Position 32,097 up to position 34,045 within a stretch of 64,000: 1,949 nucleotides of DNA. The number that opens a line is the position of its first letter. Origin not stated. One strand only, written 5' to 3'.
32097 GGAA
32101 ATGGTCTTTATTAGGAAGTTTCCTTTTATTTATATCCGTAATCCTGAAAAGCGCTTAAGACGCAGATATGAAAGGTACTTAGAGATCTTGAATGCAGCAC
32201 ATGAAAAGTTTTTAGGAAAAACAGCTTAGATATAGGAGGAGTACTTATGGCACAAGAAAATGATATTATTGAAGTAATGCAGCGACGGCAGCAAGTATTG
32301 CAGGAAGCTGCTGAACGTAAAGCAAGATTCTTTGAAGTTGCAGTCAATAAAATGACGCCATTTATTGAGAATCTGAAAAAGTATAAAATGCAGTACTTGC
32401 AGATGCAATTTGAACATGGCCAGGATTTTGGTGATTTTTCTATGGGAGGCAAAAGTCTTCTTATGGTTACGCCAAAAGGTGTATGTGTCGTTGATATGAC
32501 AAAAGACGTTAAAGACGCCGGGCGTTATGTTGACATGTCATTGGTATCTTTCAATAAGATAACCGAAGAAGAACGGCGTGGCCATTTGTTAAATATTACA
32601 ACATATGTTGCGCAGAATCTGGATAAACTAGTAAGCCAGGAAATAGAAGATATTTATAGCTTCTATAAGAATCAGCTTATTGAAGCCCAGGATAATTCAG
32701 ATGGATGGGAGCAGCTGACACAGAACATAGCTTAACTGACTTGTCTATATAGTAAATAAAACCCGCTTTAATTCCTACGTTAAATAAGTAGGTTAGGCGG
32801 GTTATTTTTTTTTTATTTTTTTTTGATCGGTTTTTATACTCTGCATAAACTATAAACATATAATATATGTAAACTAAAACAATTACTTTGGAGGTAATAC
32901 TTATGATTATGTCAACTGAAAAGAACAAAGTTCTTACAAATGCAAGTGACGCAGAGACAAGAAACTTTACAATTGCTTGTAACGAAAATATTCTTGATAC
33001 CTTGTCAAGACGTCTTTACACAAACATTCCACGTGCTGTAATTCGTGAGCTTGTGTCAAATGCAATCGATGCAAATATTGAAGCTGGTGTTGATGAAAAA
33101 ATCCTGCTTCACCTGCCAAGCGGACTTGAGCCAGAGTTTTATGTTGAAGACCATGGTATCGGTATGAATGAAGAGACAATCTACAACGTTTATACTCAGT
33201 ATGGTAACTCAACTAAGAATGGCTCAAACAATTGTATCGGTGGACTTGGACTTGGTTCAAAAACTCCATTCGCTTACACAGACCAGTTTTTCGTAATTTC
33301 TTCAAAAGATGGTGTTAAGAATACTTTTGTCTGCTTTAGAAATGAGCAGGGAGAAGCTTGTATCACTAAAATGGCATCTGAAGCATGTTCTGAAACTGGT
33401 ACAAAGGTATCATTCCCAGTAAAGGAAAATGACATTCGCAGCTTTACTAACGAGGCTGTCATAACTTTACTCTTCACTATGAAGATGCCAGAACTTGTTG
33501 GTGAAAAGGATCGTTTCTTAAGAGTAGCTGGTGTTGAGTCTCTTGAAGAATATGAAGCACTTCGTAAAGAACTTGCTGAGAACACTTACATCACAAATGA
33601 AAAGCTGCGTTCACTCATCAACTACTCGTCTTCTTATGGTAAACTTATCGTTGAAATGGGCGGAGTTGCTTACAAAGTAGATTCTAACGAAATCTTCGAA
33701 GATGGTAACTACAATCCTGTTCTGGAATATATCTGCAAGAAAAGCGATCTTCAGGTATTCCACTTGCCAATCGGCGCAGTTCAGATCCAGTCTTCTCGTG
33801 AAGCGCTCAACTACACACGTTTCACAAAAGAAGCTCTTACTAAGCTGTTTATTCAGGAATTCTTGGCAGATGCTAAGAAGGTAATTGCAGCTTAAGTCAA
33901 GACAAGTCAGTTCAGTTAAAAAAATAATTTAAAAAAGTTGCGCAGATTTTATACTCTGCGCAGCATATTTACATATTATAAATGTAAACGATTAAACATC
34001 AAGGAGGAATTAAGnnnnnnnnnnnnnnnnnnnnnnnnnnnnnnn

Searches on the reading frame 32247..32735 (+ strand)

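Call 3: search_protein_families(library=pfam, proteins=[window:32247-32735:+], max_evalue=0.01)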
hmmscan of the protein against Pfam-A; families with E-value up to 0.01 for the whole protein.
window:32247-32735:+ (162 aa): 0 families

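Call 42: search_protein_families(library=phrogs, proteins=[window:32247-32735:+], max_evalue=0.01)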
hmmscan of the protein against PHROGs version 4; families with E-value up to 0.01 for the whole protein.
window:32247-32735:+ (162 aa): 1 family
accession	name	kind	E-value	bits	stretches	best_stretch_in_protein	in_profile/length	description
phrog_23370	-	tail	0.0013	19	1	84-159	119-196/448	tail length tape measure protein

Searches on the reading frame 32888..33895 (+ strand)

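Call 57: search_protein_families(library=pfam, proteins=[window:32888-33895:+], max_evalue=0.05)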
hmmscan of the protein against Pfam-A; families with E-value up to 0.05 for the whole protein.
window:32888-33895:+ (335 aa): 2 families
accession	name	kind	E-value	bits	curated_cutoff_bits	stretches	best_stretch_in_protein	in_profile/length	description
PF13589.12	HATPase_c_3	-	2.9e-09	37.5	25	1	50-147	5-101/137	Histidine kinase-, DNA gyrase B-, and HSP90-like ATPase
PF02518.31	HATPase_c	-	1.3e-05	26.1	26.4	1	49-123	7-76/111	Histidine kinase-, DNA gyrase B-, and HSP90-like ATPase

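Call 72: search_protein_families(library=phrogs, proteins=[window:32888-33895:+], max_evalue=0.001)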
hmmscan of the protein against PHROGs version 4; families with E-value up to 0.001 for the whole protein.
window:32888-33895:+ (335 aa): 8 families
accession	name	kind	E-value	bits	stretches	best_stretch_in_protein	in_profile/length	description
phrog_612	-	lysis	9e-88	297.2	1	6-321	1-293/725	RIIA lysis inhibitor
phrog_2979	-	lysis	1.4e-46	160.6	1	16-328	13-312/846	RIIA lysis inhibitor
phrog_609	-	lysis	9.9e-36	124.1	1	24-317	21-291/1055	RIIB lysis inhibitor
phrog_3661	-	lysis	1e-35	124.6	2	101-321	175-384/917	RIIA lysis inhibitor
phrog_30832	-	lysis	5.5e-34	118.8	1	18-333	13-316/735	RIIA lysis inhibitor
phrog_38678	-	lysis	3.7e-23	82.7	1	34-197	36-205/805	RIIA lysis inhibitor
phrog_24904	-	lysis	5.3e-20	72.5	1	6-190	1-185/695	RIIA lysis inhibitor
phrog_6203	-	unknown function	5.5e-11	42.8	1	25-149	4-128/644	-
